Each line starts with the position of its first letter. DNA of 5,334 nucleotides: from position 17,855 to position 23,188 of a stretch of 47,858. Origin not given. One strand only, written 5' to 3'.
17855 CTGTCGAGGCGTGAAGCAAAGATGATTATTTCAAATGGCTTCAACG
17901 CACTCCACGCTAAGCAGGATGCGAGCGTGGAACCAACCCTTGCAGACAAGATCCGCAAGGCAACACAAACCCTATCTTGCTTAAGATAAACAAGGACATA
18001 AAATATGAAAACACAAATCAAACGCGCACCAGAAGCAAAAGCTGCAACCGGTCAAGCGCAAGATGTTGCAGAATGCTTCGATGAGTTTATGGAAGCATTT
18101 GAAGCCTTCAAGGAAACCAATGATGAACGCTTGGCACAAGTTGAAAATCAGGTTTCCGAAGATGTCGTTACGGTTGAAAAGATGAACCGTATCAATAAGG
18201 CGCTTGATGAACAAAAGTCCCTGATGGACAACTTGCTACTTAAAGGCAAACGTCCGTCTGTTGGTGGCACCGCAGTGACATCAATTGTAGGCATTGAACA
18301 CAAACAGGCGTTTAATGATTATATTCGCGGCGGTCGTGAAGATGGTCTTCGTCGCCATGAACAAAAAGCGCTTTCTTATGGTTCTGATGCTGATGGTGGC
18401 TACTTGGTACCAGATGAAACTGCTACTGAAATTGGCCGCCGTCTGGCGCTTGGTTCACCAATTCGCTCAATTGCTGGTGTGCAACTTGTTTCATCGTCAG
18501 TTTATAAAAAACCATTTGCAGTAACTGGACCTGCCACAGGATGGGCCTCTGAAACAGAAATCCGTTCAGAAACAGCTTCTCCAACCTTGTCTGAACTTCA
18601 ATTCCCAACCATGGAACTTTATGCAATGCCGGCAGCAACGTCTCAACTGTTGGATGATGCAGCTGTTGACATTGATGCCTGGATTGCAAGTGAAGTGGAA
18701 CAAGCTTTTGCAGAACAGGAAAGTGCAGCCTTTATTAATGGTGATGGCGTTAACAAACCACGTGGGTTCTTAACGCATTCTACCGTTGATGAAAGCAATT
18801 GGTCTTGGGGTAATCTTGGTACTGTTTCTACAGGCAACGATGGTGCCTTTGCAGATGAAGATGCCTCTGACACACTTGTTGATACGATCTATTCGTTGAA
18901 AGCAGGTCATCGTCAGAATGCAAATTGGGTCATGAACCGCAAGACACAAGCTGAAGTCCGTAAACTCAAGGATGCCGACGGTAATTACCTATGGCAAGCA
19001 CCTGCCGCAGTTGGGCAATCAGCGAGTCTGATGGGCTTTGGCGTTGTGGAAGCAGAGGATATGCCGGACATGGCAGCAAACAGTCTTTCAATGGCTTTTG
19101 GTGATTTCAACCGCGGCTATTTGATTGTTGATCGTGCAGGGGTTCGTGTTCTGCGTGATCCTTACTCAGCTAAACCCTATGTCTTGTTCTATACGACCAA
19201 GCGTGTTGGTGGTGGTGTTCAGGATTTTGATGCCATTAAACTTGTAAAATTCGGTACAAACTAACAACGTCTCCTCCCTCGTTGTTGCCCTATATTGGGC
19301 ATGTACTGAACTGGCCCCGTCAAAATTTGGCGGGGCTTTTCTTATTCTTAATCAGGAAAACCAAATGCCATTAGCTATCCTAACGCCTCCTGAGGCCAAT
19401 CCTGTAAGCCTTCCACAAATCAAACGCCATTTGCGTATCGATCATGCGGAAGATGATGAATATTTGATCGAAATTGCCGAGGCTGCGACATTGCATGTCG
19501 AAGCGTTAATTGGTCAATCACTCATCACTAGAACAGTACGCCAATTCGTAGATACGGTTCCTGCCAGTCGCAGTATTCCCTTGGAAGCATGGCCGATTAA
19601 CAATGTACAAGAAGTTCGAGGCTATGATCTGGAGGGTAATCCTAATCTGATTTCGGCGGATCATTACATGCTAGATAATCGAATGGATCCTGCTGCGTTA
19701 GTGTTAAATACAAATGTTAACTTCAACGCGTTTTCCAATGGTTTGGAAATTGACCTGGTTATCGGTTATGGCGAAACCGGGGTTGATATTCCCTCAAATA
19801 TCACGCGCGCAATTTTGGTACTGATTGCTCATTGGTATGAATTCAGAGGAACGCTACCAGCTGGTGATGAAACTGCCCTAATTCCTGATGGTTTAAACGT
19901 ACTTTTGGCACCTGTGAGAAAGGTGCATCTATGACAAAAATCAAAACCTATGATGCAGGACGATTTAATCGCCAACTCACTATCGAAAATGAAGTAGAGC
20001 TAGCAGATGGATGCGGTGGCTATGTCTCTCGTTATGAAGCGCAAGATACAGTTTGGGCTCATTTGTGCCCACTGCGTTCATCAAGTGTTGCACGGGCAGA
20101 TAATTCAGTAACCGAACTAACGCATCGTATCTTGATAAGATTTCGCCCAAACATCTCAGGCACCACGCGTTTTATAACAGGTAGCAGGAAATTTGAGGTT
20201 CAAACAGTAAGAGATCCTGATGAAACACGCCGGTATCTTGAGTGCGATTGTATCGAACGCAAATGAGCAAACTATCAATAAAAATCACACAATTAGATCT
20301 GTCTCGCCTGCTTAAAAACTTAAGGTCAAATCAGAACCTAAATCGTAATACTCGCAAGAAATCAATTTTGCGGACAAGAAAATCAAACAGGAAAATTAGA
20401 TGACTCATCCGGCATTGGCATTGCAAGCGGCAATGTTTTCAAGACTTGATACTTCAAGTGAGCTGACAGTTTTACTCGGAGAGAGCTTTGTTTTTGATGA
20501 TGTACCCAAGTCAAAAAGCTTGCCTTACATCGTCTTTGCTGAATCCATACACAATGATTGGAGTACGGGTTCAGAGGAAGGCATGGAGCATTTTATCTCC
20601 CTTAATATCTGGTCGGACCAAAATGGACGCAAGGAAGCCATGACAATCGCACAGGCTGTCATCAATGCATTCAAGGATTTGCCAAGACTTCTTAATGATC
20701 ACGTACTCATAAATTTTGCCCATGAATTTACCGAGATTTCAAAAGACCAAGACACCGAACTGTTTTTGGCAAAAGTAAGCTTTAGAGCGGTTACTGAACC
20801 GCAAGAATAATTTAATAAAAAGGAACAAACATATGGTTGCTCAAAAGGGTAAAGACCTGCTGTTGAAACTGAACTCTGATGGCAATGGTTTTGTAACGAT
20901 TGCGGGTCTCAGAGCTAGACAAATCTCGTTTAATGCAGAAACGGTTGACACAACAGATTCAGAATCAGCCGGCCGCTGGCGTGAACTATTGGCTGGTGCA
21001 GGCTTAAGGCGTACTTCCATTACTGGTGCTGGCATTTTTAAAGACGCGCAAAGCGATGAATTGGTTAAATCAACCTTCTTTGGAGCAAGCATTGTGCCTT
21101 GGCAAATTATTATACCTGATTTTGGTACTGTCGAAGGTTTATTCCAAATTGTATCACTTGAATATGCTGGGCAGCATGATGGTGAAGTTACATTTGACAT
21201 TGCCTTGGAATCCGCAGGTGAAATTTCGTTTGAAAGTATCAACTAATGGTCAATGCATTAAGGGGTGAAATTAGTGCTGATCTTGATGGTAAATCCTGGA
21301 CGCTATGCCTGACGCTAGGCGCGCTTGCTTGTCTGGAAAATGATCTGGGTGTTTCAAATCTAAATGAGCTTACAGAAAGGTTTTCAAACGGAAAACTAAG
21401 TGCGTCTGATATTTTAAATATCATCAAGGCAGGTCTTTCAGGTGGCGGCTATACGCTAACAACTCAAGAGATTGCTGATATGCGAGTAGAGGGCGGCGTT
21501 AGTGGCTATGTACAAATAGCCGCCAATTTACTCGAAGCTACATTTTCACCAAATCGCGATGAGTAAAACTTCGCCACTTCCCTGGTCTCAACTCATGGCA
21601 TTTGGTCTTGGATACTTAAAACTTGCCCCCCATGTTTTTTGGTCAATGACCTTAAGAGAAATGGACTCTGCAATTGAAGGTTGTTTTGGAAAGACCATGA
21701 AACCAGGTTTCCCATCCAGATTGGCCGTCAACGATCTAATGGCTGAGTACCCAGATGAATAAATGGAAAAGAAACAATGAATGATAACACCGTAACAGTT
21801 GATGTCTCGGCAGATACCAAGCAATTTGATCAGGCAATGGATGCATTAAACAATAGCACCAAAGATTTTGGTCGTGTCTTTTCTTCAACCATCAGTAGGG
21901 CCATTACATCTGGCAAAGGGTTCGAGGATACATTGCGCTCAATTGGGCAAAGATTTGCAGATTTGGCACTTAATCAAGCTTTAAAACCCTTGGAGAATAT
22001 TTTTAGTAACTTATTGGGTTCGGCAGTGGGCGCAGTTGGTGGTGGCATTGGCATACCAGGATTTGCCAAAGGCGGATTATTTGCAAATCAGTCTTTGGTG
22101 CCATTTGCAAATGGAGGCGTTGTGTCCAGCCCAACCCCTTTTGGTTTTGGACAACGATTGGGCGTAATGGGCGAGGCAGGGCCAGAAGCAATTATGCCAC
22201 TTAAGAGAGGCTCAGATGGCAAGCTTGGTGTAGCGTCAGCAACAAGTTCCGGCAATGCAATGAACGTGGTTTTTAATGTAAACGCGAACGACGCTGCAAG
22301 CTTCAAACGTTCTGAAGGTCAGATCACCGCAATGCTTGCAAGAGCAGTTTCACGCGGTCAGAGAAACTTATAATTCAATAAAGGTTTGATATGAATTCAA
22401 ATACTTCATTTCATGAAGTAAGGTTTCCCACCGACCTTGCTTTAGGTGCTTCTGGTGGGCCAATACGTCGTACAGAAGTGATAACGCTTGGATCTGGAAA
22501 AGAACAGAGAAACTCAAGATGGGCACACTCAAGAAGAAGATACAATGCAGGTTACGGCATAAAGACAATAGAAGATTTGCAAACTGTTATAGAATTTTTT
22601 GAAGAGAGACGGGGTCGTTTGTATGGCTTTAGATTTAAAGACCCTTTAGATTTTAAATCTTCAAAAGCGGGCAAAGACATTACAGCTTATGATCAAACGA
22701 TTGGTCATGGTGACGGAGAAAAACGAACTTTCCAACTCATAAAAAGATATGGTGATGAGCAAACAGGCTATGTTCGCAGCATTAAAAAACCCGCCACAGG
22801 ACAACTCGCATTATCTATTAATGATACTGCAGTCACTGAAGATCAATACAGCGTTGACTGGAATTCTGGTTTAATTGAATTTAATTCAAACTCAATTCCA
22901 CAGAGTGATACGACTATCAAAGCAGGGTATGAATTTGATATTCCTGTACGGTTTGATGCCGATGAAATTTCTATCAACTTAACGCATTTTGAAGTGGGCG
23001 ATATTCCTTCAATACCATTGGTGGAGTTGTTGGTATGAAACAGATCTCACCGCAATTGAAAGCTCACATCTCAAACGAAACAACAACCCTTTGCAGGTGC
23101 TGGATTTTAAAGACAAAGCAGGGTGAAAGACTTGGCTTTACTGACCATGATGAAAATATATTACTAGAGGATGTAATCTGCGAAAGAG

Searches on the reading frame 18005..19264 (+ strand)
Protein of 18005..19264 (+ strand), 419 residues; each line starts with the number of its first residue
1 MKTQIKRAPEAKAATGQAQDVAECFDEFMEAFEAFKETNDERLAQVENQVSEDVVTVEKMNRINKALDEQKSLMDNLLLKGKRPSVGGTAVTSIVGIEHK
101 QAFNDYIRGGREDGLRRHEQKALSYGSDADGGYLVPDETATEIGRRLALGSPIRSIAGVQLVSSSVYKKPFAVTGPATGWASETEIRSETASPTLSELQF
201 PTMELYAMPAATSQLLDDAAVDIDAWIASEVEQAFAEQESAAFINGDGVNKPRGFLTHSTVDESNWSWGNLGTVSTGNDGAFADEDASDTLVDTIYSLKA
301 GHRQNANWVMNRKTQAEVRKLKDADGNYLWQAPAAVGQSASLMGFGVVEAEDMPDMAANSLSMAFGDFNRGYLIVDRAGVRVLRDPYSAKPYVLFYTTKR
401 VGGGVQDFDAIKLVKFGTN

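Call 12: search_protein_families(library=pfam, proteins=[window:18005-19264:+], max_evalue=0.001)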
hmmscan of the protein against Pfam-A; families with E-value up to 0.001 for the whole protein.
window:18005-19264:+ (419 aa): 1 family
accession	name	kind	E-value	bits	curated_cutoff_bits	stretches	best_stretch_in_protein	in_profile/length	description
PF05065.19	Phage_capsid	-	1.9e-90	303.5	24.2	1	131-416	1-280/280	Phage capsid family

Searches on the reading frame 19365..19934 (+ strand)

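Call 12: search_protein_families(library=pfam, proteins=[window:19365-19934:+], max_evalue=0.001)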
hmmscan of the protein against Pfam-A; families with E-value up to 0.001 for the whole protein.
window:19365-19934:+ (189 aa): 1 family
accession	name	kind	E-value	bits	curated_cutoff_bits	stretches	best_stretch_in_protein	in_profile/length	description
PF05135.19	Phage_connect_1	-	2.2e-10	41.3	21.2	1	15-65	3-60/101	Phage gp6-like head-tail connector protein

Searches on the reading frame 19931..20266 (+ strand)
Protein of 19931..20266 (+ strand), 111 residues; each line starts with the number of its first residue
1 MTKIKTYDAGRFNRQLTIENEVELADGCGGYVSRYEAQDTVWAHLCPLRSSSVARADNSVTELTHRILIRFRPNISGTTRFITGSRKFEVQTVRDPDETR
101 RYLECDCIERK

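Call 48: search_protein_families(library=pfam, proteins=[window:19931-20266:+], max_evalue=0.01)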
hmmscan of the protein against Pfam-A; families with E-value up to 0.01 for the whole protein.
window:19931-20266:+ (111 aa): 1 family
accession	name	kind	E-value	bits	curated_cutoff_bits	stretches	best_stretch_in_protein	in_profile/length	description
PF05521.18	Phage_HCP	-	2e-22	80.2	25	1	8-109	2-105/106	Phage head completion protein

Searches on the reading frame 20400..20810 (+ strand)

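Call 12: search_protein_families(library=pfam, proteins=[window:20400-20810:+], max_evalue=0.001)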
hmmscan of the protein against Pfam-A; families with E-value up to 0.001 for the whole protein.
window:20400-20810:+ (136 aa): 1 family
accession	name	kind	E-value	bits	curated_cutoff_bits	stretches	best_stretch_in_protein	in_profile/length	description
PF11367.14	Tail_completion_gp17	-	2e-26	93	24.5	1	10-133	1-124/124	Tail completion protein gp17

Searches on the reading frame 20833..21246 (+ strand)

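Call 48: search_protein_families(library=pfam, proteins=[window:20833-21246:+], max_evalue=0.01)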
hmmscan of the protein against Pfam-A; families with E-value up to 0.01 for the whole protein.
window:20833-21246:+ (137 aa): 1 family
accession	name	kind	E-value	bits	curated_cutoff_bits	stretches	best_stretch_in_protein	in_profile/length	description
PF06199.17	Phage_tail_2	-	8.8e-45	152.4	23.8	1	3-133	1-132/132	Phage tail tube protein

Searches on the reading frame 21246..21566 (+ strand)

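Call 48: search_protein_families(library=pfam, proteins=[window:21246-21566:+], max_evalue=0.01)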
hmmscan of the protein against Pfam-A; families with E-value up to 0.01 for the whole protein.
window:21246-21566:+ (106 aa): 1 family
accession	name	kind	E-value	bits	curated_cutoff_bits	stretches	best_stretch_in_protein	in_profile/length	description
PF11836.14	Phage_TAC_11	-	1.7e-28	99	27.8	1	6-101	1-95/96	Phage tail tube protein, GTA-gp10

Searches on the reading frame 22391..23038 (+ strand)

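Call 12: search_protein_families(library=pfam, proteins=[window:22391-23038:+], max_evalue=0.001)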
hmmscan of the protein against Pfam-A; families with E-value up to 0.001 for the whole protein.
window:22391-23038:+ (215 aa): 1 family
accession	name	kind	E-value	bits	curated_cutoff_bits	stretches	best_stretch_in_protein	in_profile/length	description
PF09343.15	DUF2460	-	8.5e-77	257.7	30.4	1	8-213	1-204/205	Conserved hypothetical protein 2217 (DUF2460)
